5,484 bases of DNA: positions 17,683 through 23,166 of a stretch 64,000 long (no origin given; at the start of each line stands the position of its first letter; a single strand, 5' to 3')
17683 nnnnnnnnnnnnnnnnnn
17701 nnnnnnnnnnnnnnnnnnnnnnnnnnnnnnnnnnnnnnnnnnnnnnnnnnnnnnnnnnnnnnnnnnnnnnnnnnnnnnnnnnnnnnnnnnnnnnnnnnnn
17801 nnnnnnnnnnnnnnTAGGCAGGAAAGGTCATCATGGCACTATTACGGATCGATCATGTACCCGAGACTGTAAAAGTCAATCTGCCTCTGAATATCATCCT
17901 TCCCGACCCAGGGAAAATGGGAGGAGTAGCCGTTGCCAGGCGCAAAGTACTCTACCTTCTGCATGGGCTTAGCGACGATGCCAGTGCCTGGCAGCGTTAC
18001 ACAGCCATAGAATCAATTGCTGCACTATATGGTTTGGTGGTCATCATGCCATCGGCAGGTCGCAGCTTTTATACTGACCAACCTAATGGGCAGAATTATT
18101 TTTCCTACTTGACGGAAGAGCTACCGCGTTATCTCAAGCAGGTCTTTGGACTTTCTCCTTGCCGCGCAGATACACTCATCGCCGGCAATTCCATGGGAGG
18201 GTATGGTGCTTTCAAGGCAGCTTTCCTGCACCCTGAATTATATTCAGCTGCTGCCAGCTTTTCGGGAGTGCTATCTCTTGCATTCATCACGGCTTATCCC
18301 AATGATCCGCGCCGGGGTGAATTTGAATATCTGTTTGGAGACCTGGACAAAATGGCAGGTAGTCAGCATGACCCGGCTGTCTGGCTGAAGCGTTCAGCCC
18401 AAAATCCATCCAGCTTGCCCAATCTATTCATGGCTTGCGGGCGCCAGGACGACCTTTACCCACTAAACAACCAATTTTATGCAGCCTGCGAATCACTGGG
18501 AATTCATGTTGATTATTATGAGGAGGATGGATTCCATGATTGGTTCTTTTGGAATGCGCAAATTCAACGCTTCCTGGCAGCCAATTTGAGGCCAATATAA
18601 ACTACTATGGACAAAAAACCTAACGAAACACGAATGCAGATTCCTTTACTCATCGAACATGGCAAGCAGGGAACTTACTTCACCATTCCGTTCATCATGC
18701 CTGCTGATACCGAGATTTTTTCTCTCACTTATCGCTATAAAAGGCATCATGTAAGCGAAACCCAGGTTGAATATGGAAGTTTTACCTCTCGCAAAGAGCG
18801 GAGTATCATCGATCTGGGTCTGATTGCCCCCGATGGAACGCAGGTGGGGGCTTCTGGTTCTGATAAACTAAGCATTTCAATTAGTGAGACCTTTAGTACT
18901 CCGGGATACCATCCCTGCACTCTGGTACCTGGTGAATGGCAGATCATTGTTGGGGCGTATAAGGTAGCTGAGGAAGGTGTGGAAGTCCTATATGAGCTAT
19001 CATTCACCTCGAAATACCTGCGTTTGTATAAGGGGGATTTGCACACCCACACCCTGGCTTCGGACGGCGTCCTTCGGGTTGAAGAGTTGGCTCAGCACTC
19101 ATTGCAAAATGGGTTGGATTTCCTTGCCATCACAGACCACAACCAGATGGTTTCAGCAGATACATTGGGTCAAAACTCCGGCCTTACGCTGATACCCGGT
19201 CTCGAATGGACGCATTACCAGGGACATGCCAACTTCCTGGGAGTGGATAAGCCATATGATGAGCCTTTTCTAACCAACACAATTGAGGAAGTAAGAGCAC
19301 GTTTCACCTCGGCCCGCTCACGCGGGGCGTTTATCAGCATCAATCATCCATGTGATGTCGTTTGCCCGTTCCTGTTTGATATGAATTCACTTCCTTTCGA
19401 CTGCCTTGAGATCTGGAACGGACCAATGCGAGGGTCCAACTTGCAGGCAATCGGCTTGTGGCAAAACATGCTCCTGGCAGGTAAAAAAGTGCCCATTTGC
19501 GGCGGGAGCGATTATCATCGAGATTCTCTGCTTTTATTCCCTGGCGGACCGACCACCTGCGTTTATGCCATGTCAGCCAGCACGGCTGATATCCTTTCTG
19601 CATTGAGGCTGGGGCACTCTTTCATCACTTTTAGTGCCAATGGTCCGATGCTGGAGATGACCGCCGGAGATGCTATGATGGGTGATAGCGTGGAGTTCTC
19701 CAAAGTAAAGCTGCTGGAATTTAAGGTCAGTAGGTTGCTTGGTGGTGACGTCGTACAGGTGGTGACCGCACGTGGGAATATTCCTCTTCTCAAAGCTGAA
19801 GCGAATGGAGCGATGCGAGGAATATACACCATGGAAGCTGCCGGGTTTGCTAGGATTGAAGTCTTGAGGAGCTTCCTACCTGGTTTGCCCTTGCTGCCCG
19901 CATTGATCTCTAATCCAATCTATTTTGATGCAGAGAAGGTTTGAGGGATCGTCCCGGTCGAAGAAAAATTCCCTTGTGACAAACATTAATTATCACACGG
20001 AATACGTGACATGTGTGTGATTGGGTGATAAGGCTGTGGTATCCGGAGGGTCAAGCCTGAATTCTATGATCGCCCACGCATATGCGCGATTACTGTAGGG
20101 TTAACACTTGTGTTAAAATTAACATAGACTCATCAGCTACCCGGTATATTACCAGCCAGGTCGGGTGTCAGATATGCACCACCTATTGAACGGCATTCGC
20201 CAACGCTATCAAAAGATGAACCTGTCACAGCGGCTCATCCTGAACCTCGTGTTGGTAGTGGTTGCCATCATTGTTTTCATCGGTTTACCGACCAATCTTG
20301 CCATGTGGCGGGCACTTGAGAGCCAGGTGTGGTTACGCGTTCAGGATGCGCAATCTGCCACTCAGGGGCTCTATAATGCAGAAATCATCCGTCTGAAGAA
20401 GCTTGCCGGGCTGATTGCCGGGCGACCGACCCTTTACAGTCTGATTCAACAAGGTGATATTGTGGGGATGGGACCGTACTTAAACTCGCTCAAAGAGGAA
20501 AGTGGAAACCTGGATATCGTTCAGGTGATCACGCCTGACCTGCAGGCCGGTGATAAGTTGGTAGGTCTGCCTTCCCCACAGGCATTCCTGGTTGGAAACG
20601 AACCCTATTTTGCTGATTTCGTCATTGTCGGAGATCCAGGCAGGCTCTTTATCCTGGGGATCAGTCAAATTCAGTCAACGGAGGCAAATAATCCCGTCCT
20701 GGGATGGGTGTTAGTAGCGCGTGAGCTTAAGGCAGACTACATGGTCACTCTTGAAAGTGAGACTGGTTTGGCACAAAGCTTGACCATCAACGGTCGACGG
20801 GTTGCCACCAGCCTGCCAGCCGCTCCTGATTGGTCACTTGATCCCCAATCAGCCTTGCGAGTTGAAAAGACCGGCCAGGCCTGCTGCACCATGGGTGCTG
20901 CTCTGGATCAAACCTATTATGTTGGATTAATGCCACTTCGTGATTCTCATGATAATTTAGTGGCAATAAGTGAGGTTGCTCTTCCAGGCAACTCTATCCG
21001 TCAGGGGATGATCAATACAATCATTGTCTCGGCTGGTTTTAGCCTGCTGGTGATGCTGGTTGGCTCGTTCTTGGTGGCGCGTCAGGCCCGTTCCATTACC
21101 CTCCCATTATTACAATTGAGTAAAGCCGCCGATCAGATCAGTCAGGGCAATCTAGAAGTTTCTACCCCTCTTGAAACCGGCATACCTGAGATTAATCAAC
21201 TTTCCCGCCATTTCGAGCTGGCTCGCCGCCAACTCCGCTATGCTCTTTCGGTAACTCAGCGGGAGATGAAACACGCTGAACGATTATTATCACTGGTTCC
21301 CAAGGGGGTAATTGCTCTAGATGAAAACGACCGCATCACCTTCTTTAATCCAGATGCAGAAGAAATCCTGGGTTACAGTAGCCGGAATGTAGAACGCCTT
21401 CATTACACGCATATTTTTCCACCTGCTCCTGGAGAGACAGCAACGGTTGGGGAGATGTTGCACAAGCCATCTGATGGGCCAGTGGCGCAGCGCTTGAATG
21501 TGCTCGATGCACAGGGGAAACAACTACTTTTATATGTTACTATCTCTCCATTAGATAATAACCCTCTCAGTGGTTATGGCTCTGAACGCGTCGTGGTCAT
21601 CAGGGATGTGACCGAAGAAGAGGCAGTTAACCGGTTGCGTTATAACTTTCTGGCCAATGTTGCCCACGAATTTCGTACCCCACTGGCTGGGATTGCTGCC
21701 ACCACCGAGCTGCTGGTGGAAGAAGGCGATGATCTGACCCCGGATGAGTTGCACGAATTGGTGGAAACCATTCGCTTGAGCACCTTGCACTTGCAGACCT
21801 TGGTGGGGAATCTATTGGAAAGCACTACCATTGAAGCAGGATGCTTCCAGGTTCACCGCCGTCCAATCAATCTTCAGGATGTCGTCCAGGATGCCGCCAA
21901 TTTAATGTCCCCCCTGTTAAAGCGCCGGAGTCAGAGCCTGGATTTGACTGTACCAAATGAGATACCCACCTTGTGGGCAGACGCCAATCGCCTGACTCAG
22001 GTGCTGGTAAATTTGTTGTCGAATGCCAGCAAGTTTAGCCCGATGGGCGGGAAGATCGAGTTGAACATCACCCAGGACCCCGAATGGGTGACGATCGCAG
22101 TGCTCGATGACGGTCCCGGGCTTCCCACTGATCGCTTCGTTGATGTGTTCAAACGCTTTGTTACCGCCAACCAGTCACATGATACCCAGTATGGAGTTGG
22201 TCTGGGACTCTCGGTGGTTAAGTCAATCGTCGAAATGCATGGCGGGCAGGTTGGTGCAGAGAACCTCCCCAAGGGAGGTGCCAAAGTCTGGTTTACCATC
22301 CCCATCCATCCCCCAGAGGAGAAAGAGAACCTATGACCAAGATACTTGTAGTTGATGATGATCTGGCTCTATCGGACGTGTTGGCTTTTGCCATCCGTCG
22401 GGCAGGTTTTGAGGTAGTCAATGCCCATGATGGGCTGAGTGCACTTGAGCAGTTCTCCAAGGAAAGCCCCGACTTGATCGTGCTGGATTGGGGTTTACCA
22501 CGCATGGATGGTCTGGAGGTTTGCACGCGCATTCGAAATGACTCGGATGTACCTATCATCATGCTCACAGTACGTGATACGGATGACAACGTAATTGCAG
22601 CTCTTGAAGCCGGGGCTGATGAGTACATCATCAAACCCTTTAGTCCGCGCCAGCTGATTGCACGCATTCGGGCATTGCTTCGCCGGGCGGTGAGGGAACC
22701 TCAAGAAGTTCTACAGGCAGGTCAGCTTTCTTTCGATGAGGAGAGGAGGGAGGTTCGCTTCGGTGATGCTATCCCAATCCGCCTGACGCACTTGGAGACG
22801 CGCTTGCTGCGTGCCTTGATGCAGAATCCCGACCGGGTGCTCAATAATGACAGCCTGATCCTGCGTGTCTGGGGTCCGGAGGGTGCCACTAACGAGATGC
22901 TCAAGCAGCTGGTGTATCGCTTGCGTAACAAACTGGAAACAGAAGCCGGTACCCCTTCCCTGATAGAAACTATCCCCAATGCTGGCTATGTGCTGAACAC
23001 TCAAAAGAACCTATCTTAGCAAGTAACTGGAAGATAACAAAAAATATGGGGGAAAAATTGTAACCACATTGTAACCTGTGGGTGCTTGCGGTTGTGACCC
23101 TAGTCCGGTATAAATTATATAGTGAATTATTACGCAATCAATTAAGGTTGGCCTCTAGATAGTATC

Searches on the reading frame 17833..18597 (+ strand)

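Call 77: search_protein_families(library=pfam, proteins=[window:17833-18597:+], max_evalue=0.00001)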
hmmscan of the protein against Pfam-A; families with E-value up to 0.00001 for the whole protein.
window:17833-18597:+ (255 aa): 1 family
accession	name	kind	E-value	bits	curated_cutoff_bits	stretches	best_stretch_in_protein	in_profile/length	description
PF00756.26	Esterase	-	1.4e-19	71.3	22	1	34-245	21-245/251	Putative esterase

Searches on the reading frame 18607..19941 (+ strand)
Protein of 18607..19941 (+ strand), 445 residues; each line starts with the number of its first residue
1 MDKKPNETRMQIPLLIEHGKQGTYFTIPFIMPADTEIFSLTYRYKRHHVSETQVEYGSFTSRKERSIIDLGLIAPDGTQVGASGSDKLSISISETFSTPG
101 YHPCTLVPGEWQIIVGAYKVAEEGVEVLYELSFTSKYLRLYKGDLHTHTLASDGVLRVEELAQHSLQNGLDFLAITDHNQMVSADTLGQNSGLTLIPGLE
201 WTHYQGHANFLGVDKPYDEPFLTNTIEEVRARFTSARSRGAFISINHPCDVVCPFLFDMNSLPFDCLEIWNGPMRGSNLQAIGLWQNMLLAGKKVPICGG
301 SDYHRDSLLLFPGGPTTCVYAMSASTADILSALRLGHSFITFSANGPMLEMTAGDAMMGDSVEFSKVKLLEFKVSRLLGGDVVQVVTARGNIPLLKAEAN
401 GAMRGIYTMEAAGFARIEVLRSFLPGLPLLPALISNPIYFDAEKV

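Call 78: search_protein_families(library=pfam, proteins=[window:18607-19941:+], max_evalue=0.00001)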
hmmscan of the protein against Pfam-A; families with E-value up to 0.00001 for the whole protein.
window:18607-19941:+ (445 aa): 1 family
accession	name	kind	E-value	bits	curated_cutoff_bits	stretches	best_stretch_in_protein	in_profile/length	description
PF02811.25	PHP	-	2.4e-07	31.6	26.4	1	144-187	1-46/164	PHP domain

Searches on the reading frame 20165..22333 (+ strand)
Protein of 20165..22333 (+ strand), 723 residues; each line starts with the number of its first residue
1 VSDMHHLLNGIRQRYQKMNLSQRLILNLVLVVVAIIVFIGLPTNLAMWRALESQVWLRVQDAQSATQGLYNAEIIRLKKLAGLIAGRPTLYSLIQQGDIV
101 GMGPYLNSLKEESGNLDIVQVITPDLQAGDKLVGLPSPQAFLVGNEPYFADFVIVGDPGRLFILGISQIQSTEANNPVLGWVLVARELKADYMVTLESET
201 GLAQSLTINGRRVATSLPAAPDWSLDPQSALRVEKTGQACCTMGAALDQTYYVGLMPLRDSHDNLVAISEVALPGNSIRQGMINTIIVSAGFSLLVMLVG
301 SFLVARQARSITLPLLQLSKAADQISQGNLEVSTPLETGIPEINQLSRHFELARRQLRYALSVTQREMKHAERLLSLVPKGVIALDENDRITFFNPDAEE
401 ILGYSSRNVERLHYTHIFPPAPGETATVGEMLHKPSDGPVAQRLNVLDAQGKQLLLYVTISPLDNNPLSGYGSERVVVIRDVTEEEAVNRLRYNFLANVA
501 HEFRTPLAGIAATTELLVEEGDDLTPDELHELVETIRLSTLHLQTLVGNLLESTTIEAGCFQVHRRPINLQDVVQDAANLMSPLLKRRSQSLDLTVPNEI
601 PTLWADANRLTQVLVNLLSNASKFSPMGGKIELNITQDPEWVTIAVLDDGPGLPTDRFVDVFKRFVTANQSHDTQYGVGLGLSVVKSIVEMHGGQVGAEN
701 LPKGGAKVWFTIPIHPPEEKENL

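Call 67: search_protein_families(library=pfam, proteins=[window:20165-22333:+], max_evalue=0.00001)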
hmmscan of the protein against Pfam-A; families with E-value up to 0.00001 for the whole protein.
window:20165-22333:+ (723 aa): 4 families
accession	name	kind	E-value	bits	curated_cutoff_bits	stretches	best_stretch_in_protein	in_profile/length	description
PF02518.31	HATPase_c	-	2.7e-26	92.6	26.4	1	606-714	2-109/111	Histidine kinase-, DNA gyrase B-, and HSP90-like ATPase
PF00512.31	HisKA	-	1.8e-15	57.1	26.9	1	493-559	3-66/66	His Kinase A (phospho-acceptor) domain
PF00672.30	HAMP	-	8.4e-09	36.1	25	1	308-358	3-52/53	HAMP domain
PF13426.13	PAS_9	-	3.6e-08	34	27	1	382-484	4-103/103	PAS domain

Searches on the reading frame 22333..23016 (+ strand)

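Call 67: search_protein_families(library=pfam, proteins=[window:22333-23016:+], max_evalue=0.00001)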
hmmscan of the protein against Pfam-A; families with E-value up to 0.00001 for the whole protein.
window:22333-23016:+ (228 aa): 3 families
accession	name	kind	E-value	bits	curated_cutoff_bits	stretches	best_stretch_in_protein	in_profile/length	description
PF00072.30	Response_reg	-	1.7e-31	109.1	30.2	1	4-113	1-111/111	Response regulator receiver domain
PF00486.34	Trans_reg_C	-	4.5e-18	65.5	26.2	1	148-221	3-77/77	Transcriptional regulatory protein, C terminal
PF23198.2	PDE8A_N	-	7e-08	32.9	29.6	1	4-129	13-144/147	PDE8A-like, N-terminal domain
